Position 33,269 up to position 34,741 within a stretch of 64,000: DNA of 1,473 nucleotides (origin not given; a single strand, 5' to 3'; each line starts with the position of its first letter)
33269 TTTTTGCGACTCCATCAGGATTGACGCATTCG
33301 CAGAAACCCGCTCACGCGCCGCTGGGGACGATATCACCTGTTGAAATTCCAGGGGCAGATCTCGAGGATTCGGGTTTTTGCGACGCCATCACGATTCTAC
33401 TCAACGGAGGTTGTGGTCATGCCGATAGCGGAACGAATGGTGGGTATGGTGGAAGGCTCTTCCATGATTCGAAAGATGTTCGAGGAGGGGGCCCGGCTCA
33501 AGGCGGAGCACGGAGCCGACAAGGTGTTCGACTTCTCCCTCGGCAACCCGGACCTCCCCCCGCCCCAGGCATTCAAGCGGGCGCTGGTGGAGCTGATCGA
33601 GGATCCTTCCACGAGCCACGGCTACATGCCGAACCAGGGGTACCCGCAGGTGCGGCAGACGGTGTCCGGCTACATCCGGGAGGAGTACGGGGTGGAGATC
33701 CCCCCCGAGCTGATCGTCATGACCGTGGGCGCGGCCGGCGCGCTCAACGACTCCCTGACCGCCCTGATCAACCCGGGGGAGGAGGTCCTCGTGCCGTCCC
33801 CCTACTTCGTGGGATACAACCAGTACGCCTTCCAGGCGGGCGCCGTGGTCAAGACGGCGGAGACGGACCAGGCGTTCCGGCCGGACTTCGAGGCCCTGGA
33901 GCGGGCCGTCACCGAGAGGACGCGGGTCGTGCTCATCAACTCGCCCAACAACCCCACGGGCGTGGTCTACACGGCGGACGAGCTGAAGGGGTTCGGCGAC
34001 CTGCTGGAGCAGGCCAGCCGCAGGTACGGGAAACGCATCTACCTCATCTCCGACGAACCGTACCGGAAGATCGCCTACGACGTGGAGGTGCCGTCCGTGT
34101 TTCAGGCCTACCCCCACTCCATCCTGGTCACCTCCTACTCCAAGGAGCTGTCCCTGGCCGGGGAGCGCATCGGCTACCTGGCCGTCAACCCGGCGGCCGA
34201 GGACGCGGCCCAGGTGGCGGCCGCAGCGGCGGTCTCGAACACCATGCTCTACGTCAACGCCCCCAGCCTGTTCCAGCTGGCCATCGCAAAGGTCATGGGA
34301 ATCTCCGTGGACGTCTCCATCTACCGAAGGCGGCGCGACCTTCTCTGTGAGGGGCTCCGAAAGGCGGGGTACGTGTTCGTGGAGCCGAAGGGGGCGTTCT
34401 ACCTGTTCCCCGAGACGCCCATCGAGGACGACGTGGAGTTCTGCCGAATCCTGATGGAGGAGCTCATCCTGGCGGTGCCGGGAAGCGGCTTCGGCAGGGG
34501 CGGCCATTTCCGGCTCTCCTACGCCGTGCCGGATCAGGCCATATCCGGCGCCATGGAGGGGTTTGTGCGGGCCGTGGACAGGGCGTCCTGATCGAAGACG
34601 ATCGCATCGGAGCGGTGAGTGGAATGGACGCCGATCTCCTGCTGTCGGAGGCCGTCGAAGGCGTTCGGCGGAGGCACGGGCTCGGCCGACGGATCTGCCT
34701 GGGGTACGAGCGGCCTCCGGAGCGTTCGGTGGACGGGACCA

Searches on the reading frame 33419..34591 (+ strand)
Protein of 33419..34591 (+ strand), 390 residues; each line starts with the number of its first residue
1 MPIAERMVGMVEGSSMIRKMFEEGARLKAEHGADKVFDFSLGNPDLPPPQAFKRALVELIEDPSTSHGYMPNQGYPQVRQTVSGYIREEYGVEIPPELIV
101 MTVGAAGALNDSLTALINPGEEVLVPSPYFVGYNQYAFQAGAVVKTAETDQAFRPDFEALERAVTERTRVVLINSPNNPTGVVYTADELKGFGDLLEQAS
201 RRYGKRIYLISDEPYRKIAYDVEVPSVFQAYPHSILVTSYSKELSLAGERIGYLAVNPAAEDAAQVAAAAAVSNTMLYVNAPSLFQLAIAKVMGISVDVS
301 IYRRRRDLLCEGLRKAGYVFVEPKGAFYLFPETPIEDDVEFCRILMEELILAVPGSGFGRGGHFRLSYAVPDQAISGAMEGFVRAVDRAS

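Call 13: find_encoding_contigs(protein=window:33419-34591:+, flank=10000, max_places=6)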
Protein window:33419-34591:+ (390 aa): 1 contig read that carries it; 1 place shown.
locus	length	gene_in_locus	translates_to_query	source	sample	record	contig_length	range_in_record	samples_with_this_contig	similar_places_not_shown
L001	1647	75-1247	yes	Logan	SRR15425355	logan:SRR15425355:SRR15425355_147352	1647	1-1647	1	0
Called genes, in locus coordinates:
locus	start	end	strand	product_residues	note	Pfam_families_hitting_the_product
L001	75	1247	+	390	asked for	PF00155:Aminotran_1_2, PF01041:DegT_DnrJ_EryC1 (weak)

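Call 25: search_protein_families(library=pfam, proteins=[window:33419-34591:+])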
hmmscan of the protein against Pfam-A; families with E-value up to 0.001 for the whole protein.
window:33419-34591:+ (390 aa): 4 families
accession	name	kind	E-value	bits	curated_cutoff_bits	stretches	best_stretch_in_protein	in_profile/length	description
PF00155.27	Aminotran_1_2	-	1.6e-55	189.2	19.7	1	35-375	2-354/361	Aminotransferase class I and II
PF01041.23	DegT_DnrJ_EryC1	-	2e-06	27.8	19.8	1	105-173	48-118/360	DegT/DnrJ/EryC1/StrS aminotransferase family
PF01053.26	Cys_Met_Meta_PP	-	8.2e-05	21.8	27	1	100-181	72-151/381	Cys/Met metabolism PLP-dependent enzyme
PF00266.25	Aminotran_5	-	0.00058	19.4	21.5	1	97-189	62-161/371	Aminotransferase class-V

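Call 36: find_homologous_proteins(query=window:33419-34591:+, max_evalue=1e-50)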
Query window:33419-34591:+ (390 aa): 8000 proteins with E <= 1e-50 among 8000 candidates; the best 120 are listed.
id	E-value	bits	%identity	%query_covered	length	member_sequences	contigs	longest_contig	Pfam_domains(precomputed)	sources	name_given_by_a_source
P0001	1.6e-240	816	93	100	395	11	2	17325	PF00155.28,PF01041.24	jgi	jgi:aspartate aminotransferase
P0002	3.9e-225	765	87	100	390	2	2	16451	PF00155.28,PF00266.26,PF01041.24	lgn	-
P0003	1.2e-222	757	86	100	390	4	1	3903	PF00155.28,PF00266.26,PF01053.27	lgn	-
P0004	1.2e-221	753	85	100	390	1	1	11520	PF00155.28,PF00266.26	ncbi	-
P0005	4.7e-216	735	83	99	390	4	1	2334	PF00155.28,PF01053.27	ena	-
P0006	9.9e-214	727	82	100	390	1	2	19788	PF00155.28,PF00266.26,PF01053.27,PF01041.24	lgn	-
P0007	1.1e-213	727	81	99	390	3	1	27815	PF00155.28,PF00266.26,PF01053.27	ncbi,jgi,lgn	ncbi:MAG: pyridoxal phosphate-dependent aminotransferase [Desulfobacteraceae bacterium]|jgi:aspartat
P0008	2.2e-213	726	82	100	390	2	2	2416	PF00155.28,PF01053.27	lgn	-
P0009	5.5e-212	722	81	100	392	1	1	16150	PF00155.28,PF00266.26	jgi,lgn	-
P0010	1.3e-210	717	81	99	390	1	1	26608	PF00155.28,PF00266.26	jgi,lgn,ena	-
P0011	2.4e-208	710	80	99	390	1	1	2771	PF00155.28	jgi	jgi:aspartate aminotransferase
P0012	1.1e-207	708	79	100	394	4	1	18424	PF00155.28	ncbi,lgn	-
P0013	4.1e-207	706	79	100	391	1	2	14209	PF00155.28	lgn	-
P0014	6.7e-201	685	77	99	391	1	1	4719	PF00155.28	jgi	jgi:aspartate aminotransferase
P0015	3.0e-193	660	90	84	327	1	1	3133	PF00155.28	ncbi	-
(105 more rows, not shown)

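Call 37: find_encoding_contigs(protein=P0001, flank=4000, max_places=2)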
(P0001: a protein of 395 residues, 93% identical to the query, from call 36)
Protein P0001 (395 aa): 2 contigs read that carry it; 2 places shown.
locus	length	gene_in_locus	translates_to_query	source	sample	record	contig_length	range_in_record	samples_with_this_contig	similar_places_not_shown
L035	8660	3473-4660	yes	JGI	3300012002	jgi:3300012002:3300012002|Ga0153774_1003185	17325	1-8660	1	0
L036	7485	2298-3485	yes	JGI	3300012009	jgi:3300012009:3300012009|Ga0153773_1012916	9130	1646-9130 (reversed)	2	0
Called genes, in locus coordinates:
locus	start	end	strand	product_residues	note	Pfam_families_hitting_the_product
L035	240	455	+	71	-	-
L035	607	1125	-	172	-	PF00578:AhpC-TSA, PF08534:Redoxin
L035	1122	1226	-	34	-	-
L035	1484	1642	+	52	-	-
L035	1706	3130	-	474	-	PF02310:B12-binding, PF04055:Radical_SAM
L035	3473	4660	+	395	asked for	PF00155:Aminotran_1_2, PF01041:DegT_DnrJ_EryC1 (weak)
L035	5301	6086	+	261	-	PF01987:AIM24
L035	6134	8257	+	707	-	PF00614:PLDc (faint), PF13091:PLDc_2, PF09335:VTT_dom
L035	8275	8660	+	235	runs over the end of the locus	PF03372:Exo_endo_phos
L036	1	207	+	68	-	?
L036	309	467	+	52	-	-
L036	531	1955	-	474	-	PF02310:B12-binding, PF04055:Radical_SAM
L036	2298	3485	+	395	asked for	PF00155:Aminotran_1_2, PF01041:DegT_DnrJ_EryC1 (weak)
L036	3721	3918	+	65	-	-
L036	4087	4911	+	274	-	PF01987:AIM24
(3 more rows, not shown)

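Call 38: find_encoding_contigs(protein=P0002, flank=4000, max_places=2)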
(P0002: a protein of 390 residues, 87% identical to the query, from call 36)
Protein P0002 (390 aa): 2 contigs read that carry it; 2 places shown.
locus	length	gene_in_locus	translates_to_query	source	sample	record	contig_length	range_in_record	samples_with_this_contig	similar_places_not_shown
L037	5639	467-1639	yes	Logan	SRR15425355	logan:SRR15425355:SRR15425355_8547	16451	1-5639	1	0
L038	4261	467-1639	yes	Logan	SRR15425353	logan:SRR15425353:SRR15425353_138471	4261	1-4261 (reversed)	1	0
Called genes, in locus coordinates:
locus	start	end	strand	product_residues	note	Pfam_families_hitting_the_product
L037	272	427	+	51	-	-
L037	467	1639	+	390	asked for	PF00155:Aminotran_1_2, PF00266:Aminotran_5 (weak), PF01041:DegT_DnrJ_EryC1 (faint)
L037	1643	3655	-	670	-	PF00512:HisKA, PF02518:HATPase_c, PF00072:Response_reg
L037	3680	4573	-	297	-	PF00497:SBP_bac_3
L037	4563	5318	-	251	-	PF00497:SBP_bac_3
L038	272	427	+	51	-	-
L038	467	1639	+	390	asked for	PF00155:Aminotran_1_2, PF00266:Aminotran_5 (weak), PF01041:DegT_DnrJ_EryC1 (faint)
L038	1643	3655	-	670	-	PF00512:HisKA, PF02518:HATPase_c, PF00072:Response_reg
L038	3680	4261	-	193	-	?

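Call 39: find_encoding_contigs(protein=P0004, flank=4000, max_places=2)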
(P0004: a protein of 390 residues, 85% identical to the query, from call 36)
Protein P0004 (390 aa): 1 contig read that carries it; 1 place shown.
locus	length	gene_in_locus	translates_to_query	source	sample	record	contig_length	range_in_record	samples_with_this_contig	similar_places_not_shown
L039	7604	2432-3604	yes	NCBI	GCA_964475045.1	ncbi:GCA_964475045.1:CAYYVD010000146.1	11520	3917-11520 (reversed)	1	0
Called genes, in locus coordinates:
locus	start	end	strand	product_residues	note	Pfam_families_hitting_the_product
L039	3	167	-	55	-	?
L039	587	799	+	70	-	-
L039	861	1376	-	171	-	PF08534:Redoxin, PF00578:AhpC-TSA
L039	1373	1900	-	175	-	PF04343:DUF488, PF22751:DUF488-N3a, PF22752:DUF488-N3i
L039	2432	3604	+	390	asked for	PF00155:Aminotran_1_2, PF00266:Aminotran_5 (weak)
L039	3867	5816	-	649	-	PF00512:HisKA, PF02518:HATPase_c, PF00072:Response_reg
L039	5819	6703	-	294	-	PF00497:SBP_bac_3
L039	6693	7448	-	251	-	PF00497:SBP_bac_3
